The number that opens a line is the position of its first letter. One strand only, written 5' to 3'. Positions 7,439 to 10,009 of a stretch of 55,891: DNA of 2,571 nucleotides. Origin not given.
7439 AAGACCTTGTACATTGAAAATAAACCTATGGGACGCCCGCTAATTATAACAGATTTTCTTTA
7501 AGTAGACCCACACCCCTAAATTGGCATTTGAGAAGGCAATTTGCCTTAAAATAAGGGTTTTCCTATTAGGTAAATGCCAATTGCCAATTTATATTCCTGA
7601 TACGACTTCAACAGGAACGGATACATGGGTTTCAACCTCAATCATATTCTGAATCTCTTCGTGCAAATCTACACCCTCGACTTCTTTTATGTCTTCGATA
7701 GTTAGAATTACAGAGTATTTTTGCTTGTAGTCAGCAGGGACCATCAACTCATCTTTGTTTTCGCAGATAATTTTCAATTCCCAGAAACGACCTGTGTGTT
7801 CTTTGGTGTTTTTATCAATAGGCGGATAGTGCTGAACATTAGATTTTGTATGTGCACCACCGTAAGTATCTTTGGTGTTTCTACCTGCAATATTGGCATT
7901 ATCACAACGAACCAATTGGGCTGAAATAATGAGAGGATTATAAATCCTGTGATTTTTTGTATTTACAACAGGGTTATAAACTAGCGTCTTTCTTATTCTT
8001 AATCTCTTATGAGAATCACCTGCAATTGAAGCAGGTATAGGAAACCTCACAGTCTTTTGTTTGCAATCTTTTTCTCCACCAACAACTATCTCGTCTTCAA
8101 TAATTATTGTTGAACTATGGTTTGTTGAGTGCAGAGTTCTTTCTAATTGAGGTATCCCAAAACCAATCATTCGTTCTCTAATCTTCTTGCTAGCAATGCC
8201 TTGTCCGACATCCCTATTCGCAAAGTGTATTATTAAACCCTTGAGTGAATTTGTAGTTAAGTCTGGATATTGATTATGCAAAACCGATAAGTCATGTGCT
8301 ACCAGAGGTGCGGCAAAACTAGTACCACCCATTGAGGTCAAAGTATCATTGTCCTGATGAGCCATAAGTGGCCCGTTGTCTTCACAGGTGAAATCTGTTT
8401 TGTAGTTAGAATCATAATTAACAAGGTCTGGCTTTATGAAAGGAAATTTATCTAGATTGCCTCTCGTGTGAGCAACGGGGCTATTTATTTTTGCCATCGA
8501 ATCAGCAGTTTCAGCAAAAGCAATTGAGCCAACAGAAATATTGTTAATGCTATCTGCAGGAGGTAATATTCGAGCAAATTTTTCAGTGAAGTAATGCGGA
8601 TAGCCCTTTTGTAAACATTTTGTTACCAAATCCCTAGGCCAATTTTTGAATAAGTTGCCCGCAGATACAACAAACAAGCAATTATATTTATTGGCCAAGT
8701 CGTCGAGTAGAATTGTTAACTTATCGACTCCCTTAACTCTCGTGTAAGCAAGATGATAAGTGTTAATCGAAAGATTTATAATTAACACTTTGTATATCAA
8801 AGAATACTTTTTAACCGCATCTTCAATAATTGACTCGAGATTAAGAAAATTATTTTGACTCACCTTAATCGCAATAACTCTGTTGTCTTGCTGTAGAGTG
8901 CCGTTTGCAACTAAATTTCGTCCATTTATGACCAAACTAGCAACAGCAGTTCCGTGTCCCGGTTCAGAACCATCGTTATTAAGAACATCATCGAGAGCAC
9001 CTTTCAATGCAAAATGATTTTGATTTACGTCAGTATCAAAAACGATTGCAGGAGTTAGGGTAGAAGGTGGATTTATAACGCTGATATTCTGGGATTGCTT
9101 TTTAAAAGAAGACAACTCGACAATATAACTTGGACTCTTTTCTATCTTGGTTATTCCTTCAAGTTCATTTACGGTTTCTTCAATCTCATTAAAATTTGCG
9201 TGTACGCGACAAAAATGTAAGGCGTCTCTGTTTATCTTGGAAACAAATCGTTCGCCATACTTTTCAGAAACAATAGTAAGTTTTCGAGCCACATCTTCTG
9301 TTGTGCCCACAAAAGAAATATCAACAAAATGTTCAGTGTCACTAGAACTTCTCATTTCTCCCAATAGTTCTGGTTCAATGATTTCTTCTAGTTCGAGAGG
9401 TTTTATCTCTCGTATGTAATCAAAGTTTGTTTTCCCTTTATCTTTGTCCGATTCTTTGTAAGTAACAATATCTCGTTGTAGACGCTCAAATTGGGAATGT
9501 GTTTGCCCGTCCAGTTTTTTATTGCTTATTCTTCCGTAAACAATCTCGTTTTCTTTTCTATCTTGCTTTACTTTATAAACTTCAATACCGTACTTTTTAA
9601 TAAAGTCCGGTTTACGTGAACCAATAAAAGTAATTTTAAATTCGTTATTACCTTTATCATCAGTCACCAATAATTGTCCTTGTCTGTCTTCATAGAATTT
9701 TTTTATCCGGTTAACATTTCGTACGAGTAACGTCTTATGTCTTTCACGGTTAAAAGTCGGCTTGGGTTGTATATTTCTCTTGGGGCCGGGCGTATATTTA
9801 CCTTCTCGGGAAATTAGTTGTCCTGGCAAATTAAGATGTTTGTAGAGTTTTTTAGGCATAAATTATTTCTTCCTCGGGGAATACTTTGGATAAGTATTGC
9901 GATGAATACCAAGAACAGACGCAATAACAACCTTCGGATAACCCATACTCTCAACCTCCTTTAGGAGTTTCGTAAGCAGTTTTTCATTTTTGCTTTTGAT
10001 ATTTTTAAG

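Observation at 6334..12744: AAA+ ATPase / S8 protease pair with a divergent TIR protein: candidate three-part defence module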

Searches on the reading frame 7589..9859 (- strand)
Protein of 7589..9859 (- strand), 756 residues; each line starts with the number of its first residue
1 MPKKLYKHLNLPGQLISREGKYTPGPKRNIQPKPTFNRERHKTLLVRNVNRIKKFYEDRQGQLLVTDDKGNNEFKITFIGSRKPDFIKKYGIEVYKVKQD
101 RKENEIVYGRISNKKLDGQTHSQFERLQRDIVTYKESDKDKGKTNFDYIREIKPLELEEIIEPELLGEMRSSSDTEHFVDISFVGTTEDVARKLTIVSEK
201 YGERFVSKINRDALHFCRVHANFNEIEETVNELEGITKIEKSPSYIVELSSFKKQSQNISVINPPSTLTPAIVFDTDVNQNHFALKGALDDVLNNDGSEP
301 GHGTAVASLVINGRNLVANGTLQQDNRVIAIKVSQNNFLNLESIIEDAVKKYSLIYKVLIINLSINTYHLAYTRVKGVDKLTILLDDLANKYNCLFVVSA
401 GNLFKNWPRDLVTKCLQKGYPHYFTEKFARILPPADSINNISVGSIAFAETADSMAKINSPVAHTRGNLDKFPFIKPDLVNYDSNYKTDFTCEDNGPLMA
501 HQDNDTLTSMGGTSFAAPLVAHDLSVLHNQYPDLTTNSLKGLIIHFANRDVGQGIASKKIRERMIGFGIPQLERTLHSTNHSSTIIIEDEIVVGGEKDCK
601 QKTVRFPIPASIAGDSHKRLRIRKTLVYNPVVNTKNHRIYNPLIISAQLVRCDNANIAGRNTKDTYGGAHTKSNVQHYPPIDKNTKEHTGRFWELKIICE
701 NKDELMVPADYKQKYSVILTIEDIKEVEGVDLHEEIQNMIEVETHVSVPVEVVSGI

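Call 3: search_protein_families(library=pfam, proteins=[window:7589-9859:-], max_evalue=0.01)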
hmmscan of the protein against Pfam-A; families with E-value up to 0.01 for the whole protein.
window:7589-9859:- (756 aa): 1 family
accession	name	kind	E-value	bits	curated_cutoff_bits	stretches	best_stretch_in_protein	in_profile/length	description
PF00082.27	Peptidase_S8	-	1.2e-22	81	21.8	1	273-550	8-276/288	Subtilase family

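Call 4: search_protein_families(library=padloc, proteins=[window:7589-9859:-], max_evalue=0.01)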
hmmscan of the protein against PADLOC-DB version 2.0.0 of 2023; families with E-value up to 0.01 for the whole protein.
window:7589-9859:- (756 aa): 9 families
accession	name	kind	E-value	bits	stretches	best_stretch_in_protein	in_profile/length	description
PDLC02197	IetS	-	1.9e-58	196.4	1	121-746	108-737/749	-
PDLC02199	IetS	-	5.5e-40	135.3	1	218-727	260-795/826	-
PDLC02198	IetS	-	3.9e-38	128.9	1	205-636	189-662/795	-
PDLC02201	IetS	-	1.8e-36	123.8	1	221-640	206-613/781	-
PDLC02200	IetS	-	7.2e-33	111.7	1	342-649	359-648/780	-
PDLC02202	IetS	-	9.5e-31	104.8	1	340-636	380-647/780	-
PDLC04233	IetS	-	7e-28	95.2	2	233-449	266-515/855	-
PDLC04234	IetS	-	2.1e-11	40.7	1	354-451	414-518/656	-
PDLC03014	subtilase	-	0.00029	18.4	1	209-549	132-377/391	-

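Call 14: find_homologous_proteins(query=window:7589-9859:-)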
Query window:7589-9859:- (756 aa): 119 proteins with E <= 0.001 among 8000 candidates.
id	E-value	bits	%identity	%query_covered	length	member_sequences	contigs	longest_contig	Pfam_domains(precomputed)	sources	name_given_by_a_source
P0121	0.0e+0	1713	100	100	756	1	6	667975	PF00082.28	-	-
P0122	0.0e+0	1319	75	100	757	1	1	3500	PF00082.28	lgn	-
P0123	0.0e+0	1314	75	100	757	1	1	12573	PF00082.28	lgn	-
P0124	0.0e+0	1219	69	100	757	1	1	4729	PF00082.28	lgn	-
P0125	0.0e+0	1046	60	99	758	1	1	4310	PF00082.28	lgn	-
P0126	0.0e+0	1012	58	100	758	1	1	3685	PF00082.28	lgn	-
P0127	4.4e-296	1002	59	100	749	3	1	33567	PF00082.28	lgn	-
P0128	6.7e-294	995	58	100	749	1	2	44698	PF00082.28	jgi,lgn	jgi:hypothetical protein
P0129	1.4e-290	984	58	100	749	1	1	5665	PF00082.28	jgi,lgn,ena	-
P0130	1.9e-287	974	57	100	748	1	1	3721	PF00082.28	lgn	-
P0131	2.3e-286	970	56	100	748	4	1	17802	PF00082.28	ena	-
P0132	9.1e-286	968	56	99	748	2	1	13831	PF00082.28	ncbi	-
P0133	3.0e-283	960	55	99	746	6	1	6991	PF00082.28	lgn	-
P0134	3.4e-281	953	55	99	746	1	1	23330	PF00082.28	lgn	-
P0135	2.6e-218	745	46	99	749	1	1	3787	PF00082.28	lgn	-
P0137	4.9e-213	728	46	99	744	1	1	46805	PF00082.28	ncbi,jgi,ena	ncbi:MAG: S8 family serine peptidase [Candidatus Paceibacterota bacterium]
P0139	2.3e-201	689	44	99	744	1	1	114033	PF00082.28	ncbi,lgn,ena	-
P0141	3.7e-196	672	44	99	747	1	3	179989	PF00082.28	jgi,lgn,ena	-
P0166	4.8e-27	113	24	82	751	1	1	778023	PF00082.28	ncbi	-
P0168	3.9e-23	100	26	72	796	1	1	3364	PF27210.1,PF27160.1,PF00082.28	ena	-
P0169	5.5e-23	100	26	71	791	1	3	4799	PF27210.1,PF27160.1,PF00082.28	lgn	-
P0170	8.5e-21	92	28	61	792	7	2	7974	PF27210.1,PF27160.1,PF00082.28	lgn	-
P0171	1.6e-20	91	23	99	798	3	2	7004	PF27210.1,PF27160.1,PF00082.28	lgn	-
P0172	3.1e-20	91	22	97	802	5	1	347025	PF27210.1,PF27160.1,PF00082.28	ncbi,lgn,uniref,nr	ncbi:S8 family peptidase [Sporosarcina sp. ACRSL]|uniref:S8 family peptidase n=1 Tax=Sporosarcina sp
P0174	2.2e-19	88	25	90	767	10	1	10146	PF27210.1,PF27160.1,PF00082.28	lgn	-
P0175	2.6e-19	87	26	57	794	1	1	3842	PF27210.1,PF27160.1,PF00082.28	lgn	-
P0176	8.7e-19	86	25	70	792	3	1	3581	PF27210.1,PF27160.1,PF00082.28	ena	-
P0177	1.4e-18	85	26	61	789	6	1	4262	PF27210.1,PF27160.1,PF00082.28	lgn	-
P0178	2.2e-18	84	25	57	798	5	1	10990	PF27210.1,PF27160.1,PF00082.28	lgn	-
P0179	4.1e-18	83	24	72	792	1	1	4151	PF27210.1,PF27160.1,PF00082.28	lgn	-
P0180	4.2e-18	83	26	57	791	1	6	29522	PF27210.1,PF27160.1,PF00082.28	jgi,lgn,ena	-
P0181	4.8e-18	83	24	71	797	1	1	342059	PF27210.1,PF27160.1,PF00082.28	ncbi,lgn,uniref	ncbi:S8 family peptidase [Herbaspirillum huttiense]|uniref:S8 family peptidase n=1 Tax=Herbaspirillu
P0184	7.7e-18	83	24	71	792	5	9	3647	PF27210.1,PF27160.1,PF00082.28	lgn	-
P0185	8.8e-18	82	26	70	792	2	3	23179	PF27210.1,PF27160.1,PF00082.28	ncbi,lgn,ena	-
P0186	1.4e-17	82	26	59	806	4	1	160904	PF27210.1,PF27160.1,PF00082.28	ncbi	ncbi:MAG: S8 family peptidase [Elainellaceae cyanobacterium]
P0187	5.2e-17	80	24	74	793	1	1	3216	PF27210.1,PF27160.1,PF00082.28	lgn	-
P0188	7.4e-17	79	26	63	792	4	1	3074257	PF27210.1,PF27160.1,PF00082.28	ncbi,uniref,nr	ncbi:S8 family peptidase [Nitrosomonas sp. sh817]|uniref:S8 family peptidase n=1 Tax=Nitrosomonas sp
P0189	7.4e-17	79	28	43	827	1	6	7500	PF27210.1,PF27160.1,PF00082.28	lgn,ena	-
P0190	7.8e-17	79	24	57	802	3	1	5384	PF27210.1,PF27160.1,PF00082.28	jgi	jgi:hypothetical protein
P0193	2.2e-16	78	25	74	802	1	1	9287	PF27210.1,PF27160.1,PF00082.28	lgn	-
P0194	2.4e-16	78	24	75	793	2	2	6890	PF27210.1,PF27160.1,PF00082.28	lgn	-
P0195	3.0e-16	77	25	71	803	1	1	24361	PF27210.1,PF27160.1,PF00082.28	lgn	-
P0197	5.7e-16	76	25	76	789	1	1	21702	PF27210.1,PF27160.1,PF00082.28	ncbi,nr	ncbi:MAG: S8 family peptidase [Deltaproteobacteria bacterium]|nr:S8 family peptidase [Deltaproteobac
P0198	7.4e-16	76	25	72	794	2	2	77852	PF27210.1,PF27160.1,PF00082.28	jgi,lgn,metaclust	metaclust:\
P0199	8.3e-16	76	23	71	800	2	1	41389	PF27210.1,PF27160.1,PF00082.28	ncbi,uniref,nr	ncbi:S8 family peptidase [Nitrosospira sp. NRS527]|uniref:S8 family peptidase n=1 Tax=Nitrosospira s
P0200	1.2e-15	75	25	68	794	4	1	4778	PF27210.1,PF27160.1,PF00082.28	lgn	-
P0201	4.2e-15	74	23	71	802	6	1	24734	PF27210.1,PF27160.1,PF00082.28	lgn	-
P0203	7.0e-15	73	24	57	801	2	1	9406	PF27210.1,PF27160.1,PF00082.28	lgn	-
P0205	3.3e-14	71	24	71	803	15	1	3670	PF27210.1,PF27160.1,PF00082.28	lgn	-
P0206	3.7e-14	70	24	68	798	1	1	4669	PF27210.1,PF27160.1,PF00082.28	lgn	-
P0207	4.1e-14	70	23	78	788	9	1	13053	PF27210.1,PF27160.1,PF00082.28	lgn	-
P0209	1.9e-13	68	27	70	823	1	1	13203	PF27210.1,PF27160.1,PF00082.28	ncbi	ncbi:MAG: S8 family peptidase [Pleurocapsa sp.]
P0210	2.1e-13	68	24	67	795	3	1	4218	PF27210.1,PF27160.1,PF00082.28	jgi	-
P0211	3.0e-13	67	26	55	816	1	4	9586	PF27210.1,PF27160.1,PF00082.28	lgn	-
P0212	4.6e-13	67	24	73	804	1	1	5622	PF27210.1,PF27160.1,PF00082.28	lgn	-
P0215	1.3e-11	62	23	76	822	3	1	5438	PF27210.1,PF27160.1,PF00082.28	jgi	jgi:hypothetical protein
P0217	1.8e-11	62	22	98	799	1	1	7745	PF27210.1,PF27160.1,PF00082.28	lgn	-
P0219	3.2e-11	61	26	59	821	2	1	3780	PF27210.1,PF27160.1,PF00082.28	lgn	-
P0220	3.3e-11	61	25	64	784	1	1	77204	PF27210.1,PF27160.1,PF00082.28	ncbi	-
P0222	1.2e-10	59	25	52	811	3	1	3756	PF27210.1,PF27160.1,PF00082.28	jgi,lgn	jgi:hypothetical protein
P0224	1.1e-9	56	23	67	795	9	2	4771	PF27210.1,PF27160.1,PF00082.28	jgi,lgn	jgi:hypothetical protein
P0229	2.4e-8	51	25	49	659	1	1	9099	PF27210.1,PF27160.1,PF00082.28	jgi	-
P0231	3.7e-8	51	25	51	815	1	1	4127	PF27210.1,PF27160.1,PF00082.28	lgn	-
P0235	2.1e-6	45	23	58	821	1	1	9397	PF27210.1,PF27160.1,PF00082.28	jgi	jgi:Subtilase family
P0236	4.0e-6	44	24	47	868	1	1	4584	PF27160.1,PF00082.28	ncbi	-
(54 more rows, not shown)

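Call 19: find_encoding_contigs(protein=P0123, flank=8000, max_places=3)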
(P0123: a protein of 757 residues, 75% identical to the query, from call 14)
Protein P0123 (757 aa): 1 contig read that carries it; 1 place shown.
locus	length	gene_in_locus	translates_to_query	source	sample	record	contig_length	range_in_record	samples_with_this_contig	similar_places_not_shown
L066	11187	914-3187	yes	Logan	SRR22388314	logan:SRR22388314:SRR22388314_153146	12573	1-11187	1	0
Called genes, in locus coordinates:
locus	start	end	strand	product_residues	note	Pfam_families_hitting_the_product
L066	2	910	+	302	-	?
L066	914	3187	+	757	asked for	PF00082:Peptidase_S8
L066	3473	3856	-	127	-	-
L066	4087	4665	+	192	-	-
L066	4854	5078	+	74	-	-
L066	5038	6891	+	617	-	PF09250:Prim-Pol, PF08708:PriCT_1, PF13481:AAA_25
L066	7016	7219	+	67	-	-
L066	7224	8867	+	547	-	PF00239:Resolvase, PF07508:Recombinase, PF13408:Zn_ribbon_recom (weak)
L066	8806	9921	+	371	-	PF01926:MMR_HSR1, PF02421:FeoB_N, PF06071:YchF-GTPase_C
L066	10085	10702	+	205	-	PF01300:Sua5_yciO_yrdC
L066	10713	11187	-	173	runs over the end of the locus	PF06210:DUF1003 (faint), PF06009: (weak)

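Call 20: find_encoding_contigs(protein=P0127, flank=8000, max_places=3)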
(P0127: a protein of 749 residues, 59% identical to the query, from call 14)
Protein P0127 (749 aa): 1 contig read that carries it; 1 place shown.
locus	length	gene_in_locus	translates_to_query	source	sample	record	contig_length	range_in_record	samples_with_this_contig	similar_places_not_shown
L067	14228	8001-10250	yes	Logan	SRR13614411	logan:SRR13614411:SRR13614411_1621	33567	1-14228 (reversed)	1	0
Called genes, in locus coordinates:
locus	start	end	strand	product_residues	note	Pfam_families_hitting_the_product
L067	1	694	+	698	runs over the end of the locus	-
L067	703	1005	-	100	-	-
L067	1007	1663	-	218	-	-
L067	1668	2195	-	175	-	-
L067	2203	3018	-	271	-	-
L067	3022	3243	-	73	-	PF13560:HTH_31 (weak), PF01381:HTH_3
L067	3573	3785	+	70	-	-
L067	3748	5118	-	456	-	-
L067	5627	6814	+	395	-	PF00239:Resolvase, PF07508:Recombinase, PF13408:Zn_ribbon_recom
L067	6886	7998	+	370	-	PF07728:AAA_5 (faint), PF05496:RuvB_N, PF20720:nSTAND3, PF00004:AAA, PF00910:RNA_helicase (weak)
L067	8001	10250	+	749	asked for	PF00082:Peptidase_S8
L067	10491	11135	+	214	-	PF04264:YceI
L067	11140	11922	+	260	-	PF15575:Imm49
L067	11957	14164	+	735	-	PF17191:RecG_wedge, PF01336:tRNA_anti-codon, PF00270:DEAD, PF04851:ResIII, PF00271:Helicase_C, PF19833:RecG_dom3_C (weak)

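Call 21: find_encoding_contigs(protein=P0128, flank=8000, max_places=3)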
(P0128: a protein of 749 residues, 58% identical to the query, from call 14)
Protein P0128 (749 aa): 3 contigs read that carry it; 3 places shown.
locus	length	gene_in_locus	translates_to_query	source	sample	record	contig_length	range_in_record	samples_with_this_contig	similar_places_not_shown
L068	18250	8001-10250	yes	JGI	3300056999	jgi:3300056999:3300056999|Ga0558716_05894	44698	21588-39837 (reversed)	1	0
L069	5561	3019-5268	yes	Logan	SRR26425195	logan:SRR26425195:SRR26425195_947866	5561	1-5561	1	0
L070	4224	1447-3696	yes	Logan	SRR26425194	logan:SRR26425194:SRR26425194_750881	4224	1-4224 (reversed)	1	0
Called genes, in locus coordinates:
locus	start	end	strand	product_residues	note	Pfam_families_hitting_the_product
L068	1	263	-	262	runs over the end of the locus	-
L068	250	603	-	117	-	-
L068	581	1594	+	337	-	PF07681:DoxX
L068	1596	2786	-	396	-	PF00390:malic, PF03949:Malic_M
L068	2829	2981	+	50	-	-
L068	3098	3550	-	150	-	-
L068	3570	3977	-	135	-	-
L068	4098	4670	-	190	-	-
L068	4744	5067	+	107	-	-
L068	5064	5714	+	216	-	-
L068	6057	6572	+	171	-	-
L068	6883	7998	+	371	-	PF13401:AAA_22 (faint), PF07728:AAA_5 (faint), PF05496:RuvB_N, PF00004:AAA, PF00910:RNA_helicase (weak), PF13173:AAA_14 (faint), PF20720:nSTAND3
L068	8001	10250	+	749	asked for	PF00082:Peptidase_S8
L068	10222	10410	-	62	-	-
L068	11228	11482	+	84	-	PF01541:GIY-YIG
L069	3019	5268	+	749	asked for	PF00082:Peptidase_S8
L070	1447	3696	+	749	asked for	PF00082:Peptidase_S8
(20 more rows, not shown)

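Call 22: find_encoding_contigs(protein=P0134, flank=8000, max_places=3)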
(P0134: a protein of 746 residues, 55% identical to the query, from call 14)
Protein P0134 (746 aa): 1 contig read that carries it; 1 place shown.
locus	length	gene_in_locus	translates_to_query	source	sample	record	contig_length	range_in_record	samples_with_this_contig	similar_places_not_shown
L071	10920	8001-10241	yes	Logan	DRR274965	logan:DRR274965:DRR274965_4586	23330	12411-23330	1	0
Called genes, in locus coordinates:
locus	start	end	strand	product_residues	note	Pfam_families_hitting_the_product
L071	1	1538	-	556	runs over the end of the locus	PF03023:MurJ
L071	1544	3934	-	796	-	PF13432:TPR_16 (faint), PF00515:TPR_1 (faint), PF07719:TPR_2 (faint), PF12895:ANAPC3 (faint), PF23914:TPR_CcmH_CycH (weak), PF25063:ARM_TT21_C (weak), PF13414:TPR_11 (weak), PF14559:TPR_19, +5 more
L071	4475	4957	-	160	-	PF02643:DUF192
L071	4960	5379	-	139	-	PF01641:SelR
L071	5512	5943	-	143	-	-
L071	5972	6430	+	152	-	PF11188:DUF2975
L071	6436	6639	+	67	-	PF13443:HTH_26, PF01381:HTH_3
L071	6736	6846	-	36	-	-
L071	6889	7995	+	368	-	PF05496:RuvB_N (weak), PF00004:AAA, PF00910:RNA_helicase (weak), PF13401:AAA_22 (faint), PF20720:nSTAND3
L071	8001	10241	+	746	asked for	PF00082:Peptidase_S8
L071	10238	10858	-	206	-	-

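Call 24: find_related_loci(query=A2, collection=metagenome_contigs, flank=8000)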
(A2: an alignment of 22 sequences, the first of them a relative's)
Query A2 (756 aa) in metagenome_contigs; peptide patterns used: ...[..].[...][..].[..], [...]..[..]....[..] (x = any residue, [..] = any of these).
235 stretches matched a pattern; 16 encode a relative of the query (tblastn E <= 1e-3); 16 distinct loci.
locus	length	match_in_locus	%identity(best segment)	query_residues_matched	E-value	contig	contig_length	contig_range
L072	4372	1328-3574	58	1-754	0e+0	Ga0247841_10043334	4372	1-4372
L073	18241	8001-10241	56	1-753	0e+0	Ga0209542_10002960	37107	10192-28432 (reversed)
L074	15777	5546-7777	47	1-752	0e+0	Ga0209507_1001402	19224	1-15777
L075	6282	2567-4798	47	1-752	0e+0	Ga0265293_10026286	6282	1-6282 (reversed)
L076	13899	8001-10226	44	1-752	0e+0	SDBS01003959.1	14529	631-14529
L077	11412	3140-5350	44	6-752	0e+0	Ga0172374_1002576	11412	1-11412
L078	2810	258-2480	40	1-754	0e+0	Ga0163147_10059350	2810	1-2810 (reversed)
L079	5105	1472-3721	41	1-748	9e-173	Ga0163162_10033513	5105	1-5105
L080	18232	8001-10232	46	1-752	0e+0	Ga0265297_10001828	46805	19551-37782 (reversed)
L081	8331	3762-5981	39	1-753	1e-165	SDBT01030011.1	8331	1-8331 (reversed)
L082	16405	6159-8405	39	1-753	2e-164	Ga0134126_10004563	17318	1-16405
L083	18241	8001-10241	44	1-752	0e+0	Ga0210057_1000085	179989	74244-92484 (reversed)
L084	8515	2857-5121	36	1-752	9e-139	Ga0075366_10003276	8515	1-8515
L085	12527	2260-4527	36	1-752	4e-135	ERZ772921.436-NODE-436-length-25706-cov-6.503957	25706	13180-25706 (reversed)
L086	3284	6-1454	41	270-752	1e-107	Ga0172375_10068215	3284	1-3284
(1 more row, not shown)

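Call 25: find_encoding_contigs(protein=P0137, flank=8000, max_places=2)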
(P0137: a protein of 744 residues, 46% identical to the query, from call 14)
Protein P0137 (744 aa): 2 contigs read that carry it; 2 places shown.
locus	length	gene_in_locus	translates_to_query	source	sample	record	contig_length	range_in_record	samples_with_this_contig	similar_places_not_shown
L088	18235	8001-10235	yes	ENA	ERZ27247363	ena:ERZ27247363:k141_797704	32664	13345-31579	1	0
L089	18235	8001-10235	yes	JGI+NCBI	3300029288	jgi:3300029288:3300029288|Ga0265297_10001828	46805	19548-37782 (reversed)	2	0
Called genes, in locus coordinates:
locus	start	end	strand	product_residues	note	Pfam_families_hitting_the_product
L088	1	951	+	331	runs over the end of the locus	PF02449:Glyco_hydro_42 (weak)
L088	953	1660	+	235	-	PF00535:Glycos_transf_2, PF10111:Glyco_tranf_2_2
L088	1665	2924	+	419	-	PF00089:Trypsin, PF10459:Peptidase_S46 (faint), PF13365:Trypsin_2, PF13180:PDZ_2, PF00595:PDZ (weak), PF17820:PDZ_6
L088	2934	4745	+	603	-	PF01807:Zn_ribbon_DnaG, PF08275:DNAG_N, PF01751:Toprim (weak), PF13155:Toprim_2, PF13662:Toprim_4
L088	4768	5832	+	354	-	PF03979:Sigma70_r1_1, PF00140:Sigma70_r1_2, PF04542:Sigma70_r2, PF04539:Sigma70_r3, PF04545:Sigma70_r4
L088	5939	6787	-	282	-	PF13408:Zn_ribbon_recom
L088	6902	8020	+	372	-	PF05496:RuvB_N (weak), PF14532:Sigma54_activ_2 (faint), PF20720:nSTAND3, PF00004:AAA, PF00910:RNA_helicase (weak), PF13173:AAA_14 (weak)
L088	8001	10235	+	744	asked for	PF00082:Peptidase_S8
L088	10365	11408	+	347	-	PF08241:Methyltransf_11, PF13649:Methyltransf_25 (faint)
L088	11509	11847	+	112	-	-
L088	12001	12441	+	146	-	PF00293:NUDIX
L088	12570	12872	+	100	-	PF12643:MazG-like (weak)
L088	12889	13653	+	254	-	PF00756:Esterase (weak), PF02129:Peptidase_S15 (weak), PF12146:Hydrolase_4, PF20408:Abhydrolase_11 (faint), PF00561:Abhydrolase_1, PF12697:Abhydrolase_6, PF00326:Peptidase_S9, PF12695:Abhydrolase_5 (faint), +1 more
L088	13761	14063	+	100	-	-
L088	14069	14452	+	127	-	PF11969:DcpS_C, PF01230:HIT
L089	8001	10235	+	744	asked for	PF00082:Peptidase_S8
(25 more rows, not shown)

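Call 26: find_encoding_contigs(protein=P0139, flank=8000, max_places=2)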
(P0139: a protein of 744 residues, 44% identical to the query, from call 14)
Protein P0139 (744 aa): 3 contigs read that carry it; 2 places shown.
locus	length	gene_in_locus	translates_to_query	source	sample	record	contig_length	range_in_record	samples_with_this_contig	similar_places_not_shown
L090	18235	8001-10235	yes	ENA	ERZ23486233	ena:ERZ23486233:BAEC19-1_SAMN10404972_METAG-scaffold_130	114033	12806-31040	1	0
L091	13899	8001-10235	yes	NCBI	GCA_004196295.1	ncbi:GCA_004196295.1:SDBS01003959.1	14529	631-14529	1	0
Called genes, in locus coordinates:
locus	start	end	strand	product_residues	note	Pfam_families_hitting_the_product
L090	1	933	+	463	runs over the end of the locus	PF03235:GmrSD_N, PF01844:HNH (weak), PF14279:HNH_5 (weak)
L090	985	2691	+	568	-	PF13175:AAA_15, PF02463:SMC_N, PF13304:AAA_21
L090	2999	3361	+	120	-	-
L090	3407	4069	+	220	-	PF00753:Lactamase_B, PF13483:Lactamase_B_3, PF12706:Lactamase_B_2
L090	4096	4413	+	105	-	-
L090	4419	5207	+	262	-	-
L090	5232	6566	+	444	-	-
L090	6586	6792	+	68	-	-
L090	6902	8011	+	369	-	PF05496:RuvB_N (weak), PF00004:AAA, PF00910:RNA_helicase (weak), PF20720:nSTAND3 (weak)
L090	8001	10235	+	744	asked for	PF00082:Peptidase_S8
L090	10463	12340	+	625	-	-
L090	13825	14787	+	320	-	PF01018:GTP1_OBG, PF01926:MMR_HSR1, PF02421:FeoB_N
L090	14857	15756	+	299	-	PF01636:APH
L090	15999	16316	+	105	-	PF01371:Trp_repressor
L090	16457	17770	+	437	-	PF00152:tRNA-synt_2 (faint), PF13393:tRNA-synt_His, PF00587:tRNA-synt_2b (weak), PF03129:HGTP_anticodon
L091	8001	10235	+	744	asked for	PF00082:Peptidase_S8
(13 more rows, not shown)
